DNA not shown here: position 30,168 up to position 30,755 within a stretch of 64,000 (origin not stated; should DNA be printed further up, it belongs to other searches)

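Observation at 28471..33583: Candidate accessory module: LAL regulator, then unknown 96-aa protein, DUF4386 membrane protein, and an F420-nitroreductase/DUF4260 fusion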

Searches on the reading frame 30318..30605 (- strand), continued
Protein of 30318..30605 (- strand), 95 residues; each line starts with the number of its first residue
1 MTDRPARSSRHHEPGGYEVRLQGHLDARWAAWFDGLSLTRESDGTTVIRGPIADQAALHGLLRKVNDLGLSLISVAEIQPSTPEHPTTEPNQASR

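Call 36: search_protein_families(library=pfam, proteins=[L079:7727-8716:+, L080:3290-4204:+, L075:8205-8792:+, L040:7268-8167:+, L046:7442-7843:+, L074:7293-7886:+, L067:2249-2701:+, L077:8010-8912:+, L069:8001-10268:+, L073:7938-8960:+], max_evalue=0.0001)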
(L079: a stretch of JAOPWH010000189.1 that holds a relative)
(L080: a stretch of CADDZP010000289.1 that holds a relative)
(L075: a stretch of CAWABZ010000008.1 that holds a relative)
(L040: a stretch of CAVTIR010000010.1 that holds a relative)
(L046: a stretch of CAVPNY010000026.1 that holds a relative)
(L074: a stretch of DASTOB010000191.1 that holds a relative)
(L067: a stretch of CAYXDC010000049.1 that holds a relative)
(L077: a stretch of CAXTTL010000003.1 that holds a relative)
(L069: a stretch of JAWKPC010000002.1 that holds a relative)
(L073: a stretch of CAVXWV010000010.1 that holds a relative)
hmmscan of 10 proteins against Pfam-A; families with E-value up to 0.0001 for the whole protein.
L079:7727-8716:+ (329 aa): 3 families
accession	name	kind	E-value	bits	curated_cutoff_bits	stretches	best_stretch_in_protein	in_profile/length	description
PF13602.12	ADH_zinc_N_2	-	5.3e-23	82.9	27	1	193-326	1-134/134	Zinc-binding dehydrogenase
PF08240.17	ADH_N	-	3.2e-15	56.7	23.5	1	27-121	1-104/104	Alcohol dehydrogenase GroES-like domain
PF00107.32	ADH_zinc_N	-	3.1e-13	50.2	31.8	1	162-243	1-90/129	Zinc-binding dehydrogenase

L080:3290-4204:+ (304 aa): 2 families
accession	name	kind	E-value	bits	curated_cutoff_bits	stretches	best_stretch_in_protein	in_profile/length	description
PF00005.33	ABC_tran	-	2.6e-27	96.5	25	1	18-156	2-137/137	ABC transporter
PF13304.12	AAA_21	-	4.6e-12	47.1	27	1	124-187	234-300/304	AAA domain, putative AbiEii toxin, Type IV TA system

L075:8205-8792:+ (195 aa): 3 families
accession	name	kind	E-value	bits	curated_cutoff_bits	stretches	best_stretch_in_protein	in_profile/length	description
PF04545.22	Sigma70_r4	-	2e-13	50.1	24.1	1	143-188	4-49/50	Sigma-70, region 4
PF08281.18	Sigma70_r4_2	-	2e-12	47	25.7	1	136-187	3-54/54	Sigma-70, region 4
PF04542.20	Sigma70_r2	-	2.5e-10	40.5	24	1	40-106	2-69/71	Sigma-70 region 2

L040:7268-8167:+ (299 aa): 0 families

L046:7442-7843:+ (133 aa): 1 family
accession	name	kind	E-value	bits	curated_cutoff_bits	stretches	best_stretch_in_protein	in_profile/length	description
PF19851.4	DUF6326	-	3.2e-13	50.6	24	1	15-127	13-131/135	Family of unknown function (DUF6326)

L074:7293-7886:+ (197 aa): 0 families

L067:2249-2701:+ (150 aa): 0 families

L077:8010-8912:+ (300 aa): 1 family
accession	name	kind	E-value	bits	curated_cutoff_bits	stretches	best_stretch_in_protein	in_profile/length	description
PF10067.14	DUF2306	-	9.7e-36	123.6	31.6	1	132-281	2-147/147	Predicted membrane protein (DUF2306)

L069:8001-10268:+ (755 aa): 1 family
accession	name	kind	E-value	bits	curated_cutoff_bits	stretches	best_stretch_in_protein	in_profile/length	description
PF03176.21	MMPL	-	6.7e-84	282.1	20.5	2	53-383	7-331/333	MMPL family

L073:7938-8960:+ (340 aa): 3 families
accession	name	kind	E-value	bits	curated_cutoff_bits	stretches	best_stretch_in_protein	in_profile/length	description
PF13602.12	ADH_zinc_N_2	-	3.9e-27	96.2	27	1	203-332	1-134/134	Zinc-binding dehydrogenase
PF00107.32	ADH_zinc_N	-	3.6e-17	63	31.8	1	172-284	1-118/129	Zinc-binding dehydrogenase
PF08240.17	ADH_N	-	5.5e-16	59.1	23.5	1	27-114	2-99/104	Alcohol dehydrogenase GroES-like domain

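Call 56: search_protein_families(library=padloc, proteins=[window:30318-30605:-], max_evalue=0.001)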
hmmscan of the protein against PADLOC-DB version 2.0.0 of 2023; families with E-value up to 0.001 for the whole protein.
window:30318-30605:- (95 aa): 0 families

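Call 60: search_solved_structures(query=A1, max_evalue=10)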
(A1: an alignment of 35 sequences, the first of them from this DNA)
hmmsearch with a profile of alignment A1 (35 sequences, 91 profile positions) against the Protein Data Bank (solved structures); distinct sequences matched with E-value up to 10: 4.
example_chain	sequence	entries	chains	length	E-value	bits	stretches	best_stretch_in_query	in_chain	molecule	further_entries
6jp2_A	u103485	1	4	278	0.7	12.9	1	10-81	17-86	Pyrrolysyl-tRNA synthetase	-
8dqj_D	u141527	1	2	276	0.7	12.9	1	10-81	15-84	AA_TRNA_LIGASE_II domain-containing protein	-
7u0r_A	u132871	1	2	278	0.7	12.9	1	10-81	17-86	Pyrrolysyl-tRNA synthetase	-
8dqg_D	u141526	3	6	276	0.71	12.9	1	10-81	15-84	AA_TRNA_LIGASE_II domain-containing protein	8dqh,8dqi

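Call 64: find_encoding_contigs(protein=P0001, flank=6000, max_places=3)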
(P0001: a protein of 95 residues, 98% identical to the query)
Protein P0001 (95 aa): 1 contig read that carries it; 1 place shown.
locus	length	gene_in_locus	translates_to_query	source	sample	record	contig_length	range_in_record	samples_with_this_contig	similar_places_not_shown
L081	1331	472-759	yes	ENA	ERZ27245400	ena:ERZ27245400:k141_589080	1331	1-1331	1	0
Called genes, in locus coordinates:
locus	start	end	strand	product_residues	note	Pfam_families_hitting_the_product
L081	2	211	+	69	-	?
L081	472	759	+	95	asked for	-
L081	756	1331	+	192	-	?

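Call 65: find_encoding_contigs(protein=P0084, flank=8000, max_places=2)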
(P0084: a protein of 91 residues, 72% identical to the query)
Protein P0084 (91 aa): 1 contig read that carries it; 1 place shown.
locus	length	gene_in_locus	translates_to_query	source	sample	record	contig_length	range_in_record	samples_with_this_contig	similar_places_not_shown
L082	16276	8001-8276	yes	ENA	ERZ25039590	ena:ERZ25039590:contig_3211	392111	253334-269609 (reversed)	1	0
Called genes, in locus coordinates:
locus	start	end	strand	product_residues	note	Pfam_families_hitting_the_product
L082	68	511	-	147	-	PF19054:DUF5753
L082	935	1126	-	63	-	-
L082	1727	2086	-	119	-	-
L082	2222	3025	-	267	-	PF12679:ABC2_membrane_2 (weak), PF12730:ABC2_membrane_4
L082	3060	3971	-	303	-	PF00005:ABC_tran, PF13304:AAA_21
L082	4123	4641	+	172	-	PF00486:Trans_reg_C, PF03704:BTAD (weak)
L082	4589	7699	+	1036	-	PF03704:BTAD, PF00515:TPR_1 (faint), PF13191:AAA_16 (weak), PF25873:WHD_MalT, PF17874:TPR_MalT, PF13424:TPR_12 (weak), PF00196:GerE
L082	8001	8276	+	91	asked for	-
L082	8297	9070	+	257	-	PF14329:DUF4386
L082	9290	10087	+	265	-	-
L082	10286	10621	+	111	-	-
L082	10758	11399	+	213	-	PF00271:Helicase_C (weak), PF22590:Cas3-like_C_2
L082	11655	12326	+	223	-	PF18019:Cas3_HD (weak)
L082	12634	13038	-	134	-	PF02673:BacA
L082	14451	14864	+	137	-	PF03965:Penicillinase_R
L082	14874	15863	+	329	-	PF01435:Peptidase_M48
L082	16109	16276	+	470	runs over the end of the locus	PF01268:FTHFS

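Call 72: find_encoding_contigs(protein=P0191, flank=6000, max_places=2)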
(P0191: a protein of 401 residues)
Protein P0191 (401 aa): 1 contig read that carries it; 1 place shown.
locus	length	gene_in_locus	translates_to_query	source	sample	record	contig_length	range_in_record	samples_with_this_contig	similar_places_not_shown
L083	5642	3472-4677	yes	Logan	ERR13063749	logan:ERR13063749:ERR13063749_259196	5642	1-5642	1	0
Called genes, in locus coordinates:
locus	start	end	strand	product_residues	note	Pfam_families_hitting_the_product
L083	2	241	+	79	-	?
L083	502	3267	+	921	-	PF13191:AAA_16 (weak), PF25873:WHD_MalT, PF13424:TPR_12 (faint), PF17874:TPR_MalT, PF00196:GerE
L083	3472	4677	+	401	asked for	PF08240:ADH_N, PF00107:ADH_zinc_N, PF13602:ADH_zinc_N_2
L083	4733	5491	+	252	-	PF14329:DUF4386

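Call 73: find_encoding_contigs(protein=P0245, flank=6000, max_places=2)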
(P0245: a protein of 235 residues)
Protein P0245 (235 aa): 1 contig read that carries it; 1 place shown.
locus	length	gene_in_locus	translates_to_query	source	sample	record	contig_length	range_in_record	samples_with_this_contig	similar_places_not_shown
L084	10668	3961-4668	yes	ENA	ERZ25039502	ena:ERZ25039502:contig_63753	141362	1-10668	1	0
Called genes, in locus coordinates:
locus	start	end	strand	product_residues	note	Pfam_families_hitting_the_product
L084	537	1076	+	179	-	-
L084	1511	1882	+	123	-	-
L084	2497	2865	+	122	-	PF17874:TPR_MalT, PF13424:TPR_12 (weak)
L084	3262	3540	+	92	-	PF17874:TPR_MalT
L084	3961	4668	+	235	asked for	PF19851:DUF6326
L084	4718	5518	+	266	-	PF14329:DUF4386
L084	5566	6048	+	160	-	-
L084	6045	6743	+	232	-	PF14329:DUF4386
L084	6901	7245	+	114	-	PF19851:DUF6326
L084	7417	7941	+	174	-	PF12867:DinB_2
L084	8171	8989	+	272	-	PF00211:Guanylate_cyc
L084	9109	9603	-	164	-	-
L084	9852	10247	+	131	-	-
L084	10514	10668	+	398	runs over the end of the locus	PF25900:PAPPA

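Call 74: find_encoding_contigs(protein=P0253, flank=6000, max_places=2)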
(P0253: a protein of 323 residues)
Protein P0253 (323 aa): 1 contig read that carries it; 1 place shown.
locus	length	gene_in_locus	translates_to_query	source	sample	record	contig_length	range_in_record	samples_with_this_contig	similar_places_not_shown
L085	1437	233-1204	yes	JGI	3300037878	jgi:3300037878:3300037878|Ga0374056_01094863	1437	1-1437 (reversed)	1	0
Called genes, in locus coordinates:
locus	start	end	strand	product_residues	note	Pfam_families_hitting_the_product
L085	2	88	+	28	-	?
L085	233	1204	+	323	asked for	-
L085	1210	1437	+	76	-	?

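Call 75: find_encoding_contigs(protein=P0047, flank=7000, max_places=3)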
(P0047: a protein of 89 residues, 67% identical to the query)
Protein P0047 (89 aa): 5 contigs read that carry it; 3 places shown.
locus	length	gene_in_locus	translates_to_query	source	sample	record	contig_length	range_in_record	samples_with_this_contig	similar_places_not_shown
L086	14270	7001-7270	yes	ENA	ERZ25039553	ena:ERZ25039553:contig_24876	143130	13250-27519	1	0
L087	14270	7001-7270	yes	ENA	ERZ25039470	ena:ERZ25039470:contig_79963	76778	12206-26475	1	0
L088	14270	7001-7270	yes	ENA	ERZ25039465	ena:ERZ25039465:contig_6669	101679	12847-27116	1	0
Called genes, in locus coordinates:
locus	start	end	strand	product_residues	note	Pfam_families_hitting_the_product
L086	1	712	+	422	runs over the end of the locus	PF04542:Sigma70_r2, PF20239:DUF6596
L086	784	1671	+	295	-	-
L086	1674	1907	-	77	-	-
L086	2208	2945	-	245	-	PF14333:DUF4389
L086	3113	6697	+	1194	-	PF00486:Trans_reg_C, PF03704:BTAD, PF13424:TPR_12 (faint), PF13191:AAA_16 (weak), PF25873:WHD_MalT, PF17874:TPR_MalT, PF00196:GerE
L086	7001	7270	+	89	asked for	-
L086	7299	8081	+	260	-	PF14329:DUF4386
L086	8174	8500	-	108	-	PF07690:MFS_1 (weak)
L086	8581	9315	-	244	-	PF07690:MFS_1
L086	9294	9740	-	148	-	-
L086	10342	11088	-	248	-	PF00440:TetR_N, PF02909:TetR_C_1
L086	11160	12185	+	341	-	PF00005:ABC_tran, PF13304:AAA_21 (weak)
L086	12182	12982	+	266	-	PF01061:ABC2_membrane, PF12698:ABC2_membrane_3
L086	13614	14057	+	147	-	PF21291:CYNS_N, PF02560:Cyanate_lyase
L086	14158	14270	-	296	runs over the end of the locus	PF00491:Arginase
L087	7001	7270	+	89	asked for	-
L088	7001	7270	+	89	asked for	-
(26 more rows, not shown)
